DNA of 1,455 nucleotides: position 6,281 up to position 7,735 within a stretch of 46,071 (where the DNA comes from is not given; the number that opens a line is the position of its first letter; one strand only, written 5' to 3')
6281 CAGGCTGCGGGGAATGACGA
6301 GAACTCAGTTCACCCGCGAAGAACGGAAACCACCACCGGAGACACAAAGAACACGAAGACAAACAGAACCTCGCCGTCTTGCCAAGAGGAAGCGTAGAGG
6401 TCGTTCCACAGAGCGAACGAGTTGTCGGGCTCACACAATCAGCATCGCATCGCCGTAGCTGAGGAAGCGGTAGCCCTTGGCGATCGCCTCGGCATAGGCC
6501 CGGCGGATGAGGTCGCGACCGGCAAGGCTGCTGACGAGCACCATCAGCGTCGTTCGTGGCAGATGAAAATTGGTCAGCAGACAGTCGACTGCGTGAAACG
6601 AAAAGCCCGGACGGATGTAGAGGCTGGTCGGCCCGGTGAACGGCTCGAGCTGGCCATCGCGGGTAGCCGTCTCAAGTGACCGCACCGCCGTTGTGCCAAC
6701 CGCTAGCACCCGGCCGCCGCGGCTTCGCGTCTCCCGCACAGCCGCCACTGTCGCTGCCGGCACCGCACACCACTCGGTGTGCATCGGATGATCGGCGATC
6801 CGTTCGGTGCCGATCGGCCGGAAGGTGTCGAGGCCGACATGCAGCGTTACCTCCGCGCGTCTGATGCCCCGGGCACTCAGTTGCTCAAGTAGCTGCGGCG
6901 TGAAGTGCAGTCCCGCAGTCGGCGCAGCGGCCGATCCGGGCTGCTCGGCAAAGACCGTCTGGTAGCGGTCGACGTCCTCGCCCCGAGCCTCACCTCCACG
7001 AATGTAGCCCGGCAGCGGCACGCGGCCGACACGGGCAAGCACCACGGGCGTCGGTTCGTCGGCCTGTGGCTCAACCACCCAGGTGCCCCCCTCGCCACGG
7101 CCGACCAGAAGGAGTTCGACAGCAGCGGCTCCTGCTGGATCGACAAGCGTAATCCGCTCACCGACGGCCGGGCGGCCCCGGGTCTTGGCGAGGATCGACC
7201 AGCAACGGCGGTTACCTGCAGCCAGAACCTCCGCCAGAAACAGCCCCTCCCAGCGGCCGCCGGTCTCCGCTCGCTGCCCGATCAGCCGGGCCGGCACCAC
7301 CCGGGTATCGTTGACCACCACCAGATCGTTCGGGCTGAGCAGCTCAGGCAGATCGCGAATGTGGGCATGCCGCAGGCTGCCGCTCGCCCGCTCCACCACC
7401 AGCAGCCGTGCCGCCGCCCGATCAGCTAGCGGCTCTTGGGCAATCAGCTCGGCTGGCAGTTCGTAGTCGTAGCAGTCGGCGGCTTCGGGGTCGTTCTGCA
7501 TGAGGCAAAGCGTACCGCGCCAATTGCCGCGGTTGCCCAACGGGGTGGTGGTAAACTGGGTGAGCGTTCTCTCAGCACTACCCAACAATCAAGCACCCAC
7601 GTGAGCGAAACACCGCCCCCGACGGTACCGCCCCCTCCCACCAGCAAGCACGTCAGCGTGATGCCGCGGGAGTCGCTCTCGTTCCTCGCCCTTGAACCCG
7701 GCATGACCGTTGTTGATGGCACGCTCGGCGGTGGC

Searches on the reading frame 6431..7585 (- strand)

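Call 69: search_protein_families(library=pfam, proteins=[window:6431-7585:-], max_evalue=0.001)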
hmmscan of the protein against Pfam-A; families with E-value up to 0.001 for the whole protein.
window:6431-7585:- (384 aa): 1 family
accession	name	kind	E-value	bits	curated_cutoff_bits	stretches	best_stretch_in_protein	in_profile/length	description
PF02547.20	Queuosine_synth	-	6.9e-120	400.4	25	1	38-383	3-322/322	Queuosine biosynthesis protein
